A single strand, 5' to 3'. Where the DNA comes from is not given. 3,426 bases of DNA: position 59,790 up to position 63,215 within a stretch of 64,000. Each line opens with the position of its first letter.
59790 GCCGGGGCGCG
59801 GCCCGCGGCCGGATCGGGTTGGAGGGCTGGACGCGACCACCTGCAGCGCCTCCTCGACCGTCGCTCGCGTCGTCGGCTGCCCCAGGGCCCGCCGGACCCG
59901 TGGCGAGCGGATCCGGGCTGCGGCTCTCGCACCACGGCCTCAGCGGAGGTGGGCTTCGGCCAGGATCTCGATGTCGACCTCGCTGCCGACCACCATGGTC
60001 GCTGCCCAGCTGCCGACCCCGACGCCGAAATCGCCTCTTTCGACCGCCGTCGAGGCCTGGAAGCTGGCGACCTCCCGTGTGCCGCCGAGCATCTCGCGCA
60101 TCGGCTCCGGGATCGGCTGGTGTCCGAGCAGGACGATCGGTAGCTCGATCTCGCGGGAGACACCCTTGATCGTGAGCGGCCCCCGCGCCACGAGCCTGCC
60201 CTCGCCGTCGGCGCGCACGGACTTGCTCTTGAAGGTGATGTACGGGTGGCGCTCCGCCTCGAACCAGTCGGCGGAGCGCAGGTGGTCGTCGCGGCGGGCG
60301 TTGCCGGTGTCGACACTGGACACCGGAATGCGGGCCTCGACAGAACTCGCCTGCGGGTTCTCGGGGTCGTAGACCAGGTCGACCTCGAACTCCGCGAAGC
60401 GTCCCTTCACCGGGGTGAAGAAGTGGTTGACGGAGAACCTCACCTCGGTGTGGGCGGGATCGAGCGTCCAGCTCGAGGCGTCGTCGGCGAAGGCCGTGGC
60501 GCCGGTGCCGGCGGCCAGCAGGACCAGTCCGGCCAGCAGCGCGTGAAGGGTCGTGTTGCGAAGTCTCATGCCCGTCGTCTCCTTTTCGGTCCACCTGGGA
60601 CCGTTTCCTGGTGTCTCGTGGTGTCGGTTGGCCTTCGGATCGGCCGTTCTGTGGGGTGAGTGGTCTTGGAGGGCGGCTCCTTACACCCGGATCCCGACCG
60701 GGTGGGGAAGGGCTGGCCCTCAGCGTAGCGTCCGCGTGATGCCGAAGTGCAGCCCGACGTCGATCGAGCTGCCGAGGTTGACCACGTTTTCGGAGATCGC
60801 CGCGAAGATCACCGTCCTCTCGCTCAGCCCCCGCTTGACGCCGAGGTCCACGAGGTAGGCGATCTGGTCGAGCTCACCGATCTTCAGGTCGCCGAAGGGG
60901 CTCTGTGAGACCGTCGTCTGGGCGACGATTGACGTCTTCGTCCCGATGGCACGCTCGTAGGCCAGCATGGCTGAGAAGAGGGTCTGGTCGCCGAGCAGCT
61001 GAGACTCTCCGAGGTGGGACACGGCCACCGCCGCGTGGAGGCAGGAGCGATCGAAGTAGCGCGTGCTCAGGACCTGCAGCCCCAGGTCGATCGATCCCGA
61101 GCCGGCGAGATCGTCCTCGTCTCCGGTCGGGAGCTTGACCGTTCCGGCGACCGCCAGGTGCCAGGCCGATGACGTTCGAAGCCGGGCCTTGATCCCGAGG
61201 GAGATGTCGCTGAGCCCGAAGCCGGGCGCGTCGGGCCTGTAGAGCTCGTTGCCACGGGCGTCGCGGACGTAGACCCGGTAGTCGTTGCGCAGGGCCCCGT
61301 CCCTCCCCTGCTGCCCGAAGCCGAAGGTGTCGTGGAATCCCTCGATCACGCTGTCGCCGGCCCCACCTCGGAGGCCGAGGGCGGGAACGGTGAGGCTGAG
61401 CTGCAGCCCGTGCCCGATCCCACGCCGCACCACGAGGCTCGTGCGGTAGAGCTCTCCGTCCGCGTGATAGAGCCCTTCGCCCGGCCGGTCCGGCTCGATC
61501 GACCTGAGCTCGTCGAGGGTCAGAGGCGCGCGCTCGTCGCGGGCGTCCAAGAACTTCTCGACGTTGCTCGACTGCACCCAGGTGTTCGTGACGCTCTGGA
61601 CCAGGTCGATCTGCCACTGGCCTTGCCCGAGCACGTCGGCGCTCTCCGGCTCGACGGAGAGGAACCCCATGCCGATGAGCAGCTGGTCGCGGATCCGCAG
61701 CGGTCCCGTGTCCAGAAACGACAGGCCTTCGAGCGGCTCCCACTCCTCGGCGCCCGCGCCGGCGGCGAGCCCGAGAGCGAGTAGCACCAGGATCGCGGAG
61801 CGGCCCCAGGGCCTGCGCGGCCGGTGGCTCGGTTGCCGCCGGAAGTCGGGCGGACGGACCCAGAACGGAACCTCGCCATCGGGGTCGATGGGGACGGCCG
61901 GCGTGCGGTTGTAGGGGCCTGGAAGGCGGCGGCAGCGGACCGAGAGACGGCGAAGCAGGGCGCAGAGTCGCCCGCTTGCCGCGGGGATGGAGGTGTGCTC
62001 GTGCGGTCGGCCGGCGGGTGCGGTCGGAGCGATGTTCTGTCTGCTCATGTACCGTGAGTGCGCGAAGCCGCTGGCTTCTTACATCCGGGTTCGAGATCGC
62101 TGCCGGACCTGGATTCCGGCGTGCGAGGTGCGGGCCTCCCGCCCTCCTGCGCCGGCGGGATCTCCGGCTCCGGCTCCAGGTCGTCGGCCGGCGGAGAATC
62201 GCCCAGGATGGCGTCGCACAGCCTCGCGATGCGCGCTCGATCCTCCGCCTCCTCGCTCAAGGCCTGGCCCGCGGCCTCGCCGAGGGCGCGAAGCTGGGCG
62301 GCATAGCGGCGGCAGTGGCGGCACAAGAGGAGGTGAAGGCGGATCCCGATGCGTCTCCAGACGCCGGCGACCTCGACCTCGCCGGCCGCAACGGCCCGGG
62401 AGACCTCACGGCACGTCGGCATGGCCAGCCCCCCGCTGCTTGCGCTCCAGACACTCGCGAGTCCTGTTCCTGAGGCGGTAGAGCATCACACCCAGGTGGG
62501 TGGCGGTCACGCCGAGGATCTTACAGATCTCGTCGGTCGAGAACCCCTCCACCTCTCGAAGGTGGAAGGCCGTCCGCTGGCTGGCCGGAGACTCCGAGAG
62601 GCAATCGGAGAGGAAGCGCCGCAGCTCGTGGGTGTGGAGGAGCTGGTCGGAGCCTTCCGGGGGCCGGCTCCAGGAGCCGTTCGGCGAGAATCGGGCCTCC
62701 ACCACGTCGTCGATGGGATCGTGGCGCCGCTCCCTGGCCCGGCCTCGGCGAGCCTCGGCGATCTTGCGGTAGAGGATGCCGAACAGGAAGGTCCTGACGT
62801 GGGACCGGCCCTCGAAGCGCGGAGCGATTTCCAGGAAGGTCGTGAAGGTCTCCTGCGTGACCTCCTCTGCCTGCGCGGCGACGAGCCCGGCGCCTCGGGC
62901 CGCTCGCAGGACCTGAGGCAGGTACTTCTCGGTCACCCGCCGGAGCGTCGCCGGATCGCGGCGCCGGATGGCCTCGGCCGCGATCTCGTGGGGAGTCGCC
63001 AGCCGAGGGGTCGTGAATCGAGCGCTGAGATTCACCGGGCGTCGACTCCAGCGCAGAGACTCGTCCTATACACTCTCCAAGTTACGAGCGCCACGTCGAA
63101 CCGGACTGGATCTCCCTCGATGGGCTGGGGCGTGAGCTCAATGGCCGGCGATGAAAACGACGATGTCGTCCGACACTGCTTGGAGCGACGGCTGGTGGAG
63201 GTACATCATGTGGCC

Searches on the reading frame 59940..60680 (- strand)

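Call 24: search_protein_families(library=pfam, proteins=[window:59940-60680:-], max_evalue=0.0001)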
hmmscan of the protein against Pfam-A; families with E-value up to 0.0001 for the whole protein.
window:59940-60680:- (246 aa): 1 family
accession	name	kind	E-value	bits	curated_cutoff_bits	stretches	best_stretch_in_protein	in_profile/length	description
PF04264.18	YceI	-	1e-43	149.7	23.7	1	71-243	1-150/150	YceI-like domain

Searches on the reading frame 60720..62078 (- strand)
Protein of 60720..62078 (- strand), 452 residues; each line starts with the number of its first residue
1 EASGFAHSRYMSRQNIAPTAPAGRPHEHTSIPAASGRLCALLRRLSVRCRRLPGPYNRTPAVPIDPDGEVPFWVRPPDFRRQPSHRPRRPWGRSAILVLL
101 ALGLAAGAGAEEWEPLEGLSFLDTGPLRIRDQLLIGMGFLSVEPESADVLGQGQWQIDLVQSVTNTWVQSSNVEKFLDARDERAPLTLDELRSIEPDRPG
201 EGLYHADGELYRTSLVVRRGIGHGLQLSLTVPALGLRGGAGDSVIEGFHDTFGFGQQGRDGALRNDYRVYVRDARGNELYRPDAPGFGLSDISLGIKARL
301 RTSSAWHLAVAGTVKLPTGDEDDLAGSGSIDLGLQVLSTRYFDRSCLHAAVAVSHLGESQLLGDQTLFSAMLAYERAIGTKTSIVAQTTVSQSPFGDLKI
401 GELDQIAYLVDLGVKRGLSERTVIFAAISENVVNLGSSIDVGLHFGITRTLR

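Call 24: search_protein_families(library=pfam, proteins=[window:60720-62078:-], max_evalue=0.0001)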
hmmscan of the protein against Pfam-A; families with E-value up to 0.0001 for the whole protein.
window:60720-62078:- (452 aa): 1 family
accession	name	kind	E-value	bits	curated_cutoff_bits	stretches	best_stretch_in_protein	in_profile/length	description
PF11383.14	DUF3187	-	5.1e-36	124.9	24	1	204-448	72-317/320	Protein of unknown function (DUF3187)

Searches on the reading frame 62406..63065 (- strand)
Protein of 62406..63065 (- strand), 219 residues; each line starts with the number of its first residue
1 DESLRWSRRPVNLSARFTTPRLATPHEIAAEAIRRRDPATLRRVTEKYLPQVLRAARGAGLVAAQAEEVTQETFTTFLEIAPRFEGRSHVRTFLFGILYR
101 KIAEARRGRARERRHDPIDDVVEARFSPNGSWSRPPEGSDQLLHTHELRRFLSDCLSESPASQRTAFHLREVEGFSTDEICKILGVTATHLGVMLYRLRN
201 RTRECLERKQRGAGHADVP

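Call 24: search_protein_families(library=pfam, proteins=[window:62406-63065:-], max_evalue=0.0001)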
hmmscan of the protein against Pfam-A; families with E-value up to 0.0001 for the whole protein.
window:62406-63065:- (219 aa): 3 families
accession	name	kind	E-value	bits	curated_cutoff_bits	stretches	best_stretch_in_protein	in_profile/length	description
PF04542.20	Sigma70_r2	-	2.4e-08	34.1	24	1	46-111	3-70/71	Sigma-70 region 2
PF08281.18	Sigma70_r4_2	-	2.8e-07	30.5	25.7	1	155-199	7-51/54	Sigma-70, region 4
PF22233.2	PhyR_sigma-like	-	4.7e-06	26.7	27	1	161-191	6-36/50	Response regulator PhyR, sigma-like domain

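Call 44: find_encoding_contigs(protein=window:62406-63062:-, flank=10000, max_places=1)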
Protein window:62406-63062:- (218 aa): no gene with exactly this product is on record in the collection.
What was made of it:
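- Tried and rejected: One look-up failed because of a wrong start codon (call 44).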

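Call 46: find_encoding_contigs(protein=window:62409-63035:-, flank=10000, max_places=1)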
Protein seq(209 aa) (209 aa): 4 contigs read that carry it; 1 place shown.
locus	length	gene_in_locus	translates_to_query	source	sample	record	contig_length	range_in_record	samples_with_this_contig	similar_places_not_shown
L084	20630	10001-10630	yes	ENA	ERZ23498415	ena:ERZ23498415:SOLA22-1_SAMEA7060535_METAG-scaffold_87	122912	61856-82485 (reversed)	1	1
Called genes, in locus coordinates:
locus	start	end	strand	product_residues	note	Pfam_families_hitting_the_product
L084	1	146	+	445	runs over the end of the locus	-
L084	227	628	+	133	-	-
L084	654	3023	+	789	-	PF02743:dCache_1, PF00990:GGDEF, PF00563:EAL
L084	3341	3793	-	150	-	PF02566:OsmC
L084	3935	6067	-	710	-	PF00144:Beta-lactamase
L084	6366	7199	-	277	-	-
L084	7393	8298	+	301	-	PF00486:Trans_reg_C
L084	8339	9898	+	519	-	PF00450:Peptidase_S10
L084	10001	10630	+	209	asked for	PF04542:Sigma70_r2, PF08281:Sigma70_r4_2 (weak), PF22233:PhyR_sigma-like (weak)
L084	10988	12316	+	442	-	PF11383:DUF3187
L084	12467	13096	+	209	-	PF04264:YceI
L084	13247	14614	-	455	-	PF01565:FAD_binding_4, PF02913:FAD-oxidase_C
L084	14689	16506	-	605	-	PF05960:DUF885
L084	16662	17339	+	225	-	PF00440:TetR_N, PF09209:CecR_C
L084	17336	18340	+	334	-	PF25917:BSH_RND (weak), PF25881:HH_YBHG, PF25876:HH_MFP_RND (weak)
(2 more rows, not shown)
